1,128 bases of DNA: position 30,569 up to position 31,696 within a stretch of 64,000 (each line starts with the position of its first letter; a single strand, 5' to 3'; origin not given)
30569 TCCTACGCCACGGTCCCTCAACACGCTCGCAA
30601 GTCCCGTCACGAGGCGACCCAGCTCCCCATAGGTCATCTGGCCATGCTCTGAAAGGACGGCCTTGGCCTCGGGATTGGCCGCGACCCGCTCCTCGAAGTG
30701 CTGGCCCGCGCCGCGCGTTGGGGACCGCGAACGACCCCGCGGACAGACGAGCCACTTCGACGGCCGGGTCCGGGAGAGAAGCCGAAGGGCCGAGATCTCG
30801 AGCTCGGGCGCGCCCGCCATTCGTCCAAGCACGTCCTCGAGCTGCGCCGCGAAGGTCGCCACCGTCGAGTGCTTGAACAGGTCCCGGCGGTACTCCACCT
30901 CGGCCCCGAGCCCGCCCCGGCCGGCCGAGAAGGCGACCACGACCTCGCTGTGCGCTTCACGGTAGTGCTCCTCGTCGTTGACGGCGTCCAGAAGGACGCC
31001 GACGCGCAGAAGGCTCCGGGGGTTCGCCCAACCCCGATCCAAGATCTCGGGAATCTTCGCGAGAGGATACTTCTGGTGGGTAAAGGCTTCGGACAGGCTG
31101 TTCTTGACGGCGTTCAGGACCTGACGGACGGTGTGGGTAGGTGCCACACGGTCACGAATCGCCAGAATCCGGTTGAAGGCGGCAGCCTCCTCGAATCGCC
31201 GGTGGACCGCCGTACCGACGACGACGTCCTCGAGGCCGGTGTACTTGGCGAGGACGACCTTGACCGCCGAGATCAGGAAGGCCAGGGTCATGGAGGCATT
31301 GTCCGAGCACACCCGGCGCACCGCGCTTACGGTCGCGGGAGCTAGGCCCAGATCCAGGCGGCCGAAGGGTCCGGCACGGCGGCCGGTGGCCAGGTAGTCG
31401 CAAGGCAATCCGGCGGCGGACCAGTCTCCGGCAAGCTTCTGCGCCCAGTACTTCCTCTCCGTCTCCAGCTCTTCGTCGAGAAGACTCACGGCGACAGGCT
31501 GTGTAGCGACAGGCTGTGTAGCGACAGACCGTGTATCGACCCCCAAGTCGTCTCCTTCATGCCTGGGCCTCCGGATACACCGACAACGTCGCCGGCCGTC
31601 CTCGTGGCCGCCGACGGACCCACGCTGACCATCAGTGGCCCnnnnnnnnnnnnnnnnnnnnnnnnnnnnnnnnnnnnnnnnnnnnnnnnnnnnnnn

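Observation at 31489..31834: Giant NRPS begins with only the C-terminal half of a C domain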

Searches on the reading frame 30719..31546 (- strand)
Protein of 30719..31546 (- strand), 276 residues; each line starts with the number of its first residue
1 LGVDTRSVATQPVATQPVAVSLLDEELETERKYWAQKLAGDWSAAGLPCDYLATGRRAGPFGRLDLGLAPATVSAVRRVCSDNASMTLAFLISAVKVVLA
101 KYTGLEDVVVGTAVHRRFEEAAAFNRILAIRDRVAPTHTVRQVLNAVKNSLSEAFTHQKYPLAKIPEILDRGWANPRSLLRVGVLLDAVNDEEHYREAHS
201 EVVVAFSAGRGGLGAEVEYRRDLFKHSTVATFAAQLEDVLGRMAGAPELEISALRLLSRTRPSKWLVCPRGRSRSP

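Call 15: find_homologous_proteins(query=window:30719-31546:-, max_evalue=0.00001)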
Query seq(276 aa): 5116 candidates shared short words with the query, none scored E <= 0.00001.

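Call 16: search_solved_structures(query=window:30719-31546:-, max_evalue=0.001, show_alignments=3)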
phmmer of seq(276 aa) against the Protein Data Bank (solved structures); distinct sequences matched with E-value up to 0.001: 12.
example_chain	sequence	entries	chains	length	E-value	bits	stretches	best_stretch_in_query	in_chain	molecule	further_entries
2jgp_A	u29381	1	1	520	1.8e-12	50.5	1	30-169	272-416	TYROCIDINE SYNTHETASE 3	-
8qnf_A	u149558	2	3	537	9.5e-09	38.2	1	26-257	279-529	Condensation domain TomBC from the Tomaymycin non-ribosomal peptide synthetase | Tomaymycin non-ribosomal peptide synthetase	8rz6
4tx2_B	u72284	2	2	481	2.3e-08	37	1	29-172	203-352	Non-ribosomal peptide synthetase | Peptide synthetase, module 7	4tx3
9uay_A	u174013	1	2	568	3e-07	33.3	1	69-237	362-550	CmnI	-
7kw2_A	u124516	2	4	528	1.1e-06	31.5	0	29-165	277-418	PCP-C didomain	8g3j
7kvw_A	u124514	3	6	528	1.4e-06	31.1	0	29-165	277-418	PCP-C didomain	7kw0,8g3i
8fx7_A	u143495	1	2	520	1.8e-06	30.8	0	29-165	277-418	PCP-C didomain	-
8fx6_A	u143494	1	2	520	2.3e-06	30.4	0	29-165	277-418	PCP-C didomain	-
5u89_A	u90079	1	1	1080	9.1e-06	28.5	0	212-264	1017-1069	Amino acid adenylation domain protein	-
6p1j_A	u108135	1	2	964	1.3e-05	27.9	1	28-245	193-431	Txo2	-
8z0q_C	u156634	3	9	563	2.2e-05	27.2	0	30-165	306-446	Special condensation domain in NRPS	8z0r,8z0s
4znm_A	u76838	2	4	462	0.00032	23.4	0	68-169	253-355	C-domain type II peptide synthetase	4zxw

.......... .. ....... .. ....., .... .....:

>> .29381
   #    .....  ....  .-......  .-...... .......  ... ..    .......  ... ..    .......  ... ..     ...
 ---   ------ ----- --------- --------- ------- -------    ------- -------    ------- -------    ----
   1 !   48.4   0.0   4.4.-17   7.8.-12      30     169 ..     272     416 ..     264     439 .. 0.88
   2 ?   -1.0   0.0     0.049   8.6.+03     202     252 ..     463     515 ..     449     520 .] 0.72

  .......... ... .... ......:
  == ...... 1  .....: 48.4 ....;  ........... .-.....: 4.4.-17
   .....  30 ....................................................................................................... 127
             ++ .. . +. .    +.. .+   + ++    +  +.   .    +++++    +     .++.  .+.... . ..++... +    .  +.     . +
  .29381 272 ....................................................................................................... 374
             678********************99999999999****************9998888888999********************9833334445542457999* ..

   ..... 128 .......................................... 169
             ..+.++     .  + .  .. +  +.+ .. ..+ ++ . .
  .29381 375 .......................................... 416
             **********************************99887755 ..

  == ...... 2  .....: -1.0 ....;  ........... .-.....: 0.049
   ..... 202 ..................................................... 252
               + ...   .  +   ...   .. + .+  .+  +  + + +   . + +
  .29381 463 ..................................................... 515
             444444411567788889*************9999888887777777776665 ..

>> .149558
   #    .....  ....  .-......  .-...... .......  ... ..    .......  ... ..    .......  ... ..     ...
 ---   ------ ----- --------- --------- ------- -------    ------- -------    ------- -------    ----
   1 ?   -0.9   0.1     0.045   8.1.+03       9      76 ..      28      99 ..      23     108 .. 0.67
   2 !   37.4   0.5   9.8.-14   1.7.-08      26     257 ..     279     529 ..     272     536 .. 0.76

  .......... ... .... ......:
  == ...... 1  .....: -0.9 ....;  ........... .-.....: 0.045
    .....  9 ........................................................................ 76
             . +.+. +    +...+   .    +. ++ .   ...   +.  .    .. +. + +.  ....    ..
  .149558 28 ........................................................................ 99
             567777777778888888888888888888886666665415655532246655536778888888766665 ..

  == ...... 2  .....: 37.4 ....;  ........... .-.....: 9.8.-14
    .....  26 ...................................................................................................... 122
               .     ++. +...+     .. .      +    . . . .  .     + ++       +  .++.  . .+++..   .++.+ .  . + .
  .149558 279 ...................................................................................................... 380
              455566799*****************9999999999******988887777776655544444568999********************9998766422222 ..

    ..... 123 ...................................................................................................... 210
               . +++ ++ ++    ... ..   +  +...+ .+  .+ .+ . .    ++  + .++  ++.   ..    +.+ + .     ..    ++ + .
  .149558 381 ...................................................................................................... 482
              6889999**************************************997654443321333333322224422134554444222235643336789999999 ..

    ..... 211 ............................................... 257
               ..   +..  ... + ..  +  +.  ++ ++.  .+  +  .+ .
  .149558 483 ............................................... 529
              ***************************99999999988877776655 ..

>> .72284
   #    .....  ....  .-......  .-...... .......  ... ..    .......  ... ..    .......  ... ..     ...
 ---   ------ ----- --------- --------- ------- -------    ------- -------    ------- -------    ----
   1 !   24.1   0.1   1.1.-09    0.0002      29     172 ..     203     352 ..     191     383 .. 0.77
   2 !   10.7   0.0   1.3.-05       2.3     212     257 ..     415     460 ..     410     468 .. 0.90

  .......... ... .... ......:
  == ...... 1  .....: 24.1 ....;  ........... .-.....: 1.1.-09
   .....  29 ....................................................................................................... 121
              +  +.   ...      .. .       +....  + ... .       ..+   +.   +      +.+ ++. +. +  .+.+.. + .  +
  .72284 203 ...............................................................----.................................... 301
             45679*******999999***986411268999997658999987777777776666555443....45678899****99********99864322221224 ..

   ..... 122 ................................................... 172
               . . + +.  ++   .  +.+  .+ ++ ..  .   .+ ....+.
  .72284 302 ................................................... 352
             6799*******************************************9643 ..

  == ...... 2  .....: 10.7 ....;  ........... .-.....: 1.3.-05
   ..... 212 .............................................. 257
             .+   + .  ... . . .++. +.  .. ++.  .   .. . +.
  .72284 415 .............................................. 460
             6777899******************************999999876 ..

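Call 27: search_protein_representatives(protein=window:30719-31546:-)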
Query: 276 residues. Proteins with E-value up to 0.001 (for the whole library): 27073; up to 1e-10: 8950; up to 1e-30: 744. The best 150 are listed.
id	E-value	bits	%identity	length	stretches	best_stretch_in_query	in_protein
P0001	6.3e-73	261.7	27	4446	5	26-262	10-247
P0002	3.2e-72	259.4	32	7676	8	25-260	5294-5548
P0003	5.0e-72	258.8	27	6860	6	22-260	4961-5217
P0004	1.3e-71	257.4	27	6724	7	26-260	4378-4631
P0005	6.5e-71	255.1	29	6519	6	22-259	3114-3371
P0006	9.1e-71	254.6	28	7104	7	25-272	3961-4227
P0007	2.1e-70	253.5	28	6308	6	24-259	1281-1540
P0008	4.8e-67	242.4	25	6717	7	27-257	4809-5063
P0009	1.5e-66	240.8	27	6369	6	23-264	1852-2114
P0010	2.2e-66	240.3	25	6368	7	24-264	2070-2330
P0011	3.2e-65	236.4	27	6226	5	22-266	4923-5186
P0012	5.6e-65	235.7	29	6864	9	24-169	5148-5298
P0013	4.2e-63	229.5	26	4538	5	28-259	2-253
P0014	2.6e-61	223.7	27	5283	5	21-259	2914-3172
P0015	4.5e-61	222.9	28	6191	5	22-171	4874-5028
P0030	2.2e-56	207.5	29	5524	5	16-264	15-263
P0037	3.5e-55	203.6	31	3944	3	20-261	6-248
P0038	5.2e-55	203.0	34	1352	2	20-264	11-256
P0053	4.9e-52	193.2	33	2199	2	20-259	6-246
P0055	5.8e-52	193.0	30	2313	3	20-262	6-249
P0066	7.2e-51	189.4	28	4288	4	24-239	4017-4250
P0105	9.8e-47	175.9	37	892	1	22-263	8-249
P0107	1.9e-46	174.9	26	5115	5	22-266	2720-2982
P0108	2.6e-46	174.5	38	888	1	21-264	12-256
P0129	4.4e-45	170.5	29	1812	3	19-265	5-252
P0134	5.8e-45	170.1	32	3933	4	14-257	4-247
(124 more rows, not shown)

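Call 33: list_cluster_members(proteins=[P0038, P0105, P0108, P0134, P0129, P0030, P0055, P0053, P0037, P0001])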
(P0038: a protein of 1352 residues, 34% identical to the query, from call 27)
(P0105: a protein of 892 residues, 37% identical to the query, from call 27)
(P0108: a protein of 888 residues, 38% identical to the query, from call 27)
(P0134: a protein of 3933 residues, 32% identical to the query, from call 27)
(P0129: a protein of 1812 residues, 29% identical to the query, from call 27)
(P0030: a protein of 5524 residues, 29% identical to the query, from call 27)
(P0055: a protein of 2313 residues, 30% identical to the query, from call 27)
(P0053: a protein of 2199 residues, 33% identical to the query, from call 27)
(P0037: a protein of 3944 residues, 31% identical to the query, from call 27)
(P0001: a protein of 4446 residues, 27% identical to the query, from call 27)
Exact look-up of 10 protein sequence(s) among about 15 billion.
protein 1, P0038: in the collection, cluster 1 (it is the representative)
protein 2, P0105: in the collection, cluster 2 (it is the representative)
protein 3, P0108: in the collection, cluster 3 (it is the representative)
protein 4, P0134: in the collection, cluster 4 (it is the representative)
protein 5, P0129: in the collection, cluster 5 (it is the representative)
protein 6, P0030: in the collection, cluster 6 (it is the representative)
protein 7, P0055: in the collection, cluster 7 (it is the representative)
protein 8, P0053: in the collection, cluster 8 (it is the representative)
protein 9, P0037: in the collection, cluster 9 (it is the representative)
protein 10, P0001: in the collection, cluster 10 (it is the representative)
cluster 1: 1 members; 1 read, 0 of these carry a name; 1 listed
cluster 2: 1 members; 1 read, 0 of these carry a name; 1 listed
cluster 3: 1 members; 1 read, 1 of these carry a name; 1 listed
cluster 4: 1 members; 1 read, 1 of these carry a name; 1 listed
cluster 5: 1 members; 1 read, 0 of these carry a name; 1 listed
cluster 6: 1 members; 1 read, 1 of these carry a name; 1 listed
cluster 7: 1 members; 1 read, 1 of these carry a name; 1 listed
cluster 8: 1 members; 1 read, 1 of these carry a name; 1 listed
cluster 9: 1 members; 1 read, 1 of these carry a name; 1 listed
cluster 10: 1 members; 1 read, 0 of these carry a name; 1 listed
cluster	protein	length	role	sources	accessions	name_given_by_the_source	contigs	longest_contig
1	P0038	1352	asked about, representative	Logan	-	-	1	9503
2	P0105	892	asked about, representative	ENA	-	-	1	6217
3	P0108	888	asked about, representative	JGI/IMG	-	amino acid adenylation domain-containing protein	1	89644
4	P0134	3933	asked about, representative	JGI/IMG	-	amino acid adenylation domain-containing protein/non-ribosomal peptide synthase protein ...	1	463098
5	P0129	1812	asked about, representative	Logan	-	-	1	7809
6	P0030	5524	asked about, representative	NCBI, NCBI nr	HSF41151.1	MAG TPA: non-ribosomal peptide synthase/polyketide synthase, partial [Thermoanaerobaculia ... | non-ribosomal peptide synthase/polyketide synthase [Thermoanaerobaculia bacterium]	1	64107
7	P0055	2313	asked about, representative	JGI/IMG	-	amino acid adenylation domain-containing protein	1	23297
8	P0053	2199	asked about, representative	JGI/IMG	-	amino acid adenylation domain-containing protein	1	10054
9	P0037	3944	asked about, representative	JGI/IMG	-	amino acid adenylation domain-containing protein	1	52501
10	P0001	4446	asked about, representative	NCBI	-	-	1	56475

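Call 34: find_encoding_contigs(protein=P0134, flank=10000, max_places=2)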
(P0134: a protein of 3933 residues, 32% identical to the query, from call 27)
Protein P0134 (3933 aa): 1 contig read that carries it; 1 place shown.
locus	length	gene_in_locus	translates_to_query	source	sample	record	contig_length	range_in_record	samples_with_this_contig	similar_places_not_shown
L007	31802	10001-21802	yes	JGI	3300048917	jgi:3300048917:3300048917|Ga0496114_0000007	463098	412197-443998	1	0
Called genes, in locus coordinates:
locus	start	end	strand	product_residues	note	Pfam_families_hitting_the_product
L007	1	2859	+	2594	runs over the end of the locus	PF00668:Condensation, PF00501:AMP-binding, PF13193:AMP-binding_C, PF00550:PP-binding, PF00668:Condensation, PF00501:AMP-binding, PF13193:AMP-binding_C (weak), PF00550:PP-binding, +1 more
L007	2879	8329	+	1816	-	PF00109:ketoacyl-synt, PF02801:Ketoacyl-synt_C, PF16197:KAsynt_C_assoc, PF22336:RhiE-like_linker, PF22621:CurL-like_PKS_C, PF00698:Acyl_transf_1, PF00106:adh_short, PF08659:KR, +5 more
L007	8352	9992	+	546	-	PF02310:B12-binding, PF04055:Radical_SAM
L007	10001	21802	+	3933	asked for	PF00668:Condensation, PF00501:AMP-binding, PF00550:PP-binding, PF00668:Condensation, PF00501:AMP-binding, PF00550:PP-binding, PF13193:AMP-binding_C, PF00668:Condensation, +3 more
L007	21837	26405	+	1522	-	PF00109:ketoacyl-synt, PF02801:Ketoacyl-synt_C, PF16197:KAsynt_C_assoc, PF22336:RhiE-like_linker, PF22621:CurL-like_PKS_C, PF00698:Acyl_transf_1, PF08659:KR, PF00550:PP-binding, +2 more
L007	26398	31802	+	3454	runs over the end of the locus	PF00668:Condensation, PF00501:AMP-binding, PF13193:AMP-binding_C, PF00550:PP-binding, PF00668:Condensation, PF00501:AMP-binding, PF13193:AMP-binding_C, PF00550:PP-binding, +5 more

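Call 35: find_encoding_contigs(protein=P0108, flank=10000, max_places=2)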
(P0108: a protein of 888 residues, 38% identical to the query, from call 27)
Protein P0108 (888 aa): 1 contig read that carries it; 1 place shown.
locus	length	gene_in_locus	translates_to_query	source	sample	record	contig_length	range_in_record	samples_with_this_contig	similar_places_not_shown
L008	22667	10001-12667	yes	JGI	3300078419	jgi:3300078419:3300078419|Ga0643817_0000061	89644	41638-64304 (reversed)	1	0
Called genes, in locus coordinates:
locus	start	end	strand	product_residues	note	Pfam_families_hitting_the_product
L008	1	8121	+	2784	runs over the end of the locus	PF00550:PP-binding, PF00668:Condensation, PF00501:AMP-binding, PF13193:AMP-binding_C, PF00550:PP-binding, PF00668:Condensation, PF00501:AMP-binding, PF13193:AMP-binding_C, +2 more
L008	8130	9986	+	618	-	PF02310:B12-binding, PF04055:Radical_SAM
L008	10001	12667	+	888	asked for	PF00668:Condensation, PF00501:AMP-binding, PF13193:AMP-binding_C, PF00550:PP-binding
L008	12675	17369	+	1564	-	PF00109:ketoacyl-synt, PF02801:Ketoacyl-synt_C, PF16197:KAsynt_C_assoc, PF22336:RhiE-like_linker, PF22621:CurL-like_PKS_C, PF00698:Acyl_transf_1, PF21394:Beta-ketacyl_N, PF08659:KR, +2 more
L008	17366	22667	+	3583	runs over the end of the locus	PF00668:Condensation, PF00501:AMP-binding, PF00550:PP-binding, PF00668:Condensation, PF00501:AMP-binding, PF13193:AMP-binding_C, PF00550:PP-binding, PF00668:Condensation, +4 more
